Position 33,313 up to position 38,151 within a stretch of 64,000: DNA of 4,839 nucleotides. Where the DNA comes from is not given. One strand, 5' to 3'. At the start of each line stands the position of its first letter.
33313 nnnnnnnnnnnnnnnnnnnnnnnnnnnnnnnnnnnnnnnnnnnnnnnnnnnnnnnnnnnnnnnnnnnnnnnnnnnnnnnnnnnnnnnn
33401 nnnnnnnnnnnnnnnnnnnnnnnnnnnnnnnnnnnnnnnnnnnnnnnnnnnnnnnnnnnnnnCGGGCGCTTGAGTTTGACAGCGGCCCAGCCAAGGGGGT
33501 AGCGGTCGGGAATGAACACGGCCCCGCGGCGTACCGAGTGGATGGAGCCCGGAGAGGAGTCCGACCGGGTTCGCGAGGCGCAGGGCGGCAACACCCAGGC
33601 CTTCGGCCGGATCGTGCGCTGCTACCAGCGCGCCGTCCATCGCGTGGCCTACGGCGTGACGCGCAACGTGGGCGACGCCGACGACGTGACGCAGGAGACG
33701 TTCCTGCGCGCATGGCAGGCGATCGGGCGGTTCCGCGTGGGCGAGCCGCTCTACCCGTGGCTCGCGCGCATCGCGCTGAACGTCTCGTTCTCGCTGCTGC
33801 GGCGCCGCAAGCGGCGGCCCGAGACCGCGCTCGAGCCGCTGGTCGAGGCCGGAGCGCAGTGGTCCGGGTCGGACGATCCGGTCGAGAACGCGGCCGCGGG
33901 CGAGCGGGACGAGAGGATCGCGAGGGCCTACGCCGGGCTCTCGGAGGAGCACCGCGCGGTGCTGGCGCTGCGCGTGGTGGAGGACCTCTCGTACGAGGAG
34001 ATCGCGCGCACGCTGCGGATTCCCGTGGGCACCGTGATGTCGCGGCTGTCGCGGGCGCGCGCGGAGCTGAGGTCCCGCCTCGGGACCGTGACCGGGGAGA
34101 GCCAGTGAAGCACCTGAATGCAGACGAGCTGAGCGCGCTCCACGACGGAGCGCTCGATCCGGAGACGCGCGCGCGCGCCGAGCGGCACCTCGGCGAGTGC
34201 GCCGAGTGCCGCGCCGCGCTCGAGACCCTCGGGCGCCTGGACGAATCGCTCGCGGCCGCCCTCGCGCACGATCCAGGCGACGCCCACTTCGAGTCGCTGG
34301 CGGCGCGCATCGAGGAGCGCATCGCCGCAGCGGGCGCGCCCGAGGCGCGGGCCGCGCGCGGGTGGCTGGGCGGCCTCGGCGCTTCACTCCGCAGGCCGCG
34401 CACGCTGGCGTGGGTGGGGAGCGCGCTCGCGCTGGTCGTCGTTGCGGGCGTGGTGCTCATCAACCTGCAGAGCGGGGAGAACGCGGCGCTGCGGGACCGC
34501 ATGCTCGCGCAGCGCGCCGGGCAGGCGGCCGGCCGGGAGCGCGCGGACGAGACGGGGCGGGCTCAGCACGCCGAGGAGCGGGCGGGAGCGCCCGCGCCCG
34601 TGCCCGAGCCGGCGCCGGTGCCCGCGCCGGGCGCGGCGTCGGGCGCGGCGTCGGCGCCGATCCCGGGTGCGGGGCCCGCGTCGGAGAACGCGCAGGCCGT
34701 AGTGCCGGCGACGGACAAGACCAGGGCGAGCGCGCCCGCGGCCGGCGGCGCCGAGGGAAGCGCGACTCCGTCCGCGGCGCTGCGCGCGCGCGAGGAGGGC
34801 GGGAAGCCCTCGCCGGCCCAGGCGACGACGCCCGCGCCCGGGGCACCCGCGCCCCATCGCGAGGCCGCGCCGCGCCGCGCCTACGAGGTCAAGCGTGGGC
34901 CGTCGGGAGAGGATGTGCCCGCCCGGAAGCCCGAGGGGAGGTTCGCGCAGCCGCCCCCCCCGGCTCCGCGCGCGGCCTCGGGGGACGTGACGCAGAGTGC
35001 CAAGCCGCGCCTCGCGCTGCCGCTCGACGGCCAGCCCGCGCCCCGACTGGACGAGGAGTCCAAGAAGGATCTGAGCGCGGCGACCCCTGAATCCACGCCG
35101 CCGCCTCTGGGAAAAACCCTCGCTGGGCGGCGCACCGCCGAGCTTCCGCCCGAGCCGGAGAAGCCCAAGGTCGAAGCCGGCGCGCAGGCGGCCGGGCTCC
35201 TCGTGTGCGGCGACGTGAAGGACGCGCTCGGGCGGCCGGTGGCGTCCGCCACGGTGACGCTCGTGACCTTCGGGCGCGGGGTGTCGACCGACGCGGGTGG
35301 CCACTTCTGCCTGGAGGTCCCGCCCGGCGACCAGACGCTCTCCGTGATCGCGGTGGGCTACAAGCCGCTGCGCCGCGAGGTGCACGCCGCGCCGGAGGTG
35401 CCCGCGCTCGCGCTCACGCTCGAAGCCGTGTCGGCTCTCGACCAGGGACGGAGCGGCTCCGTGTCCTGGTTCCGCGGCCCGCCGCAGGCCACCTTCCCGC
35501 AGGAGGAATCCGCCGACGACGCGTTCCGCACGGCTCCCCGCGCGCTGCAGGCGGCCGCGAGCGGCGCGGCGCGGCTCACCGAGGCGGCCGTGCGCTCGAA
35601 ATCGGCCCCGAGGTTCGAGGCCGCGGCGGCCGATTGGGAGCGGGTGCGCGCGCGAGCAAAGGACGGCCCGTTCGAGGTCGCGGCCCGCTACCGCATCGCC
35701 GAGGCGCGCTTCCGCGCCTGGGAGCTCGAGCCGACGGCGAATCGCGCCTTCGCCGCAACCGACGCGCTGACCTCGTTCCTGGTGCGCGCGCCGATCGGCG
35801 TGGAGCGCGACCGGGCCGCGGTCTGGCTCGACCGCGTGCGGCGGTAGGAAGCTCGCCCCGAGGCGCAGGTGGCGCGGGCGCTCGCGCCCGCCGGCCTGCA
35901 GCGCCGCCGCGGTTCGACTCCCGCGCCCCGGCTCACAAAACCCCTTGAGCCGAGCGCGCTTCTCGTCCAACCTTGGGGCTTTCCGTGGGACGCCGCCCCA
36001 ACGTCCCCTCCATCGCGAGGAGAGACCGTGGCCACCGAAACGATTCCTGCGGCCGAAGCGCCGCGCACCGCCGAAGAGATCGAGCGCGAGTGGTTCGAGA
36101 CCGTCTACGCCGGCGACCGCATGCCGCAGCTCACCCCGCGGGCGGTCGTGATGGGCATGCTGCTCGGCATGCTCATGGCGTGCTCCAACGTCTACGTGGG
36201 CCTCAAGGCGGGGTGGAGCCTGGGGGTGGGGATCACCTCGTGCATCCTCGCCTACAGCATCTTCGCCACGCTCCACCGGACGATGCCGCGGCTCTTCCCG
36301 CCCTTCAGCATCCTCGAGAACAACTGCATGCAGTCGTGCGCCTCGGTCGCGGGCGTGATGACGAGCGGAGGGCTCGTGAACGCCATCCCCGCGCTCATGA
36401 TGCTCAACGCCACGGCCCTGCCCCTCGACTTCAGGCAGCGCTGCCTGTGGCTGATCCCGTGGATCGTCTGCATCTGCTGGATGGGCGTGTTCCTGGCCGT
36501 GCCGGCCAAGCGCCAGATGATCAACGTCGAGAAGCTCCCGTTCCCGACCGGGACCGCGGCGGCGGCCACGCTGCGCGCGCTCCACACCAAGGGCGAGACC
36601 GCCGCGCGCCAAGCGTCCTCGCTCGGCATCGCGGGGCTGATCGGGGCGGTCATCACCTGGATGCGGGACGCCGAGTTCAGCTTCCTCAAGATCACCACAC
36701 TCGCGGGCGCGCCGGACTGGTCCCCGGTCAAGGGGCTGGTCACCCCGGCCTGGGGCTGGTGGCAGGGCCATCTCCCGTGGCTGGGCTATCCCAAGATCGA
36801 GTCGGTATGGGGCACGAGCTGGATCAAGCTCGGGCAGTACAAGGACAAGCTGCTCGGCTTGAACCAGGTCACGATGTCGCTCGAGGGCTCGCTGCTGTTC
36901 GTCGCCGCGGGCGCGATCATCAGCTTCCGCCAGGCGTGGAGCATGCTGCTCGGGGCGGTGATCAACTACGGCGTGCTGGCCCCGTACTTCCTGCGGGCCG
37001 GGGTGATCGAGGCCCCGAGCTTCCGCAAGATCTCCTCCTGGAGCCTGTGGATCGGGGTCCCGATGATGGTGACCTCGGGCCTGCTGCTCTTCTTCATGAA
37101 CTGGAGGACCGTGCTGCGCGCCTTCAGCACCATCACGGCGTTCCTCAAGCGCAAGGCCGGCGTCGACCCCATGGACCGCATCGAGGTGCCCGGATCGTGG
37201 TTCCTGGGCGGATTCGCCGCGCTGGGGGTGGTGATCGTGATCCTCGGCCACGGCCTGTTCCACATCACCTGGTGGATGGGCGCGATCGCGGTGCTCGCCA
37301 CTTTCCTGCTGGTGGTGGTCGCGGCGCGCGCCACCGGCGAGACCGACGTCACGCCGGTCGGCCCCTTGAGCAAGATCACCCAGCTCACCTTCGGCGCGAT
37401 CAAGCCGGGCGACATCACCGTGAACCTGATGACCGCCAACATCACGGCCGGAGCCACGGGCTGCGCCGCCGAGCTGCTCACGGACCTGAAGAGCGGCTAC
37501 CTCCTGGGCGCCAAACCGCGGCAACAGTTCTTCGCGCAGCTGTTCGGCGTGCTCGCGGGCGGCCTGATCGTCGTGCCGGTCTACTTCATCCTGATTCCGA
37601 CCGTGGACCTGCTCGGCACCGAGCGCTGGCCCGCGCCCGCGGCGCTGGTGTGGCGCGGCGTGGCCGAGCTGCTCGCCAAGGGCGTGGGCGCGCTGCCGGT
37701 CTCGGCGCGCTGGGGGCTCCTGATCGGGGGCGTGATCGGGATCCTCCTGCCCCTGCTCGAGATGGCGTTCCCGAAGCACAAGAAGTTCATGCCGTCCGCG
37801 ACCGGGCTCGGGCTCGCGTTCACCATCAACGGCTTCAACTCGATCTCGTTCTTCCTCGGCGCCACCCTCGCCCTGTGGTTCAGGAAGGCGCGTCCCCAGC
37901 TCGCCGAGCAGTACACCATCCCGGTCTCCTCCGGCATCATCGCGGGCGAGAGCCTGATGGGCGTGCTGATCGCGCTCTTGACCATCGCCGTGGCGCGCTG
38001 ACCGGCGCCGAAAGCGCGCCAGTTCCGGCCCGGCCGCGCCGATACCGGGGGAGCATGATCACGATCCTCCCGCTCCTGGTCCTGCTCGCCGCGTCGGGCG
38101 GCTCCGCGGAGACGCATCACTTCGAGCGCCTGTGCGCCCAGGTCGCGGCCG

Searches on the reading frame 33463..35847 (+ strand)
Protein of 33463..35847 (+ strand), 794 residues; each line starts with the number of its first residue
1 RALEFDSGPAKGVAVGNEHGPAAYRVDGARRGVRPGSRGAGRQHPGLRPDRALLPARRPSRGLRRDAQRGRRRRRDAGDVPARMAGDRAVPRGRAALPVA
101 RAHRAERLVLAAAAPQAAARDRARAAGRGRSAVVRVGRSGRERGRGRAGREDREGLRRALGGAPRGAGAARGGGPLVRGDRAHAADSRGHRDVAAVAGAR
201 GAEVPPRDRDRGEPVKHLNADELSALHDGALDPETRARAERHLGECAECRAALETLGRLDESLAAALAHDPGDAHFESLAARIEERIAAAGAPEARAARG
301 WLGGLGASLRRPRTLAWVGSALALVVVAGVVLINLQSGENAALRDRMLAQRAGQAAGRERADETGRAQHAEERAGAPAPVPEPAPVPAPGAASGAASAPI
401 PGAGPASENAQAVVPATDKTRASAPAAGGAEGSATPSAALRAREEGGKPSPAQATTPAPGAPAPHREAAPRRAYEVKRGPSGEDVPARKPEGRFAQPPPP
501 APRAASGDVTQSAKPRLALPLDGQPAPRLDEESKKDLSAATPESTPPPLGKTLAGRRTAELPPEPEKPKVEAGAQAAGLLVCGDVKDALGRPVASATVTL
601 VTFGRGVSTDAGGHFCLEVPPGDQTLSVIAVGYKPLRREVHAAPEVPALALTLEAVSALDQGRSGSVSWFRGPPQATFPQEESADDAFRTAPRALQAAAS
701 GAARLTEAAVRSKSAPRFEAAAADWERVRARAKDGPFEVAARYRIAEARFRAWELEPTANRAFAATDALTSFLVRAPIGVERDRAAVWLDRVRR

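Call 17: search_protein_families(library=pfam, proteins=[window:33463-35847:+], max_evalue=0.0001)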
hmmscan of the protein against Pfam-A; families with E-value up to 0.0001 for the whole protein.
window:33463-35847:+ (794 aa): 3 families
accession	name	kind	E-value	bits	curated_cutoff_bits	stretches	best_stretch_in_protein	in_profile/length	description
PF13620.12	CarboxypepD_reg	-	1.2e-11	45.2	32.3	1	583-644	4-71/82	Carboxypeptidase regulatory-like domain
PF13715.12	CarbopepD_reg_2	-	2.1e-09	37.7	32.2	1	582-645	2-67/88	CarboxypepD_reg-like domain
PF13490.11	zf-HC2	-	1.2e-06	28.9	22.2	1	222-250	7-35/35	Putative zinc-finger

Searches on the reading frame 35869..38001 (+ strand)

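Call 5: search_protein_families(library=pfam, proteins=[window:35869-38001:+], max_evalue=0.001)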
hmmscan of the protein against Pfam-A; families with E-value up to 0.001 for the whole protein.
window:35869-38001:+ (710 aa): 1 family
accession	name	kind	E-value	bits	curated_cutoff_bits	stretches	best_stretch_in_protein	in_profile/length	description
PF03169.20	OPT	-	6.5e-92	309.6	25.8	1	87-704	1-622/623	OPT oligopeptide transporter protein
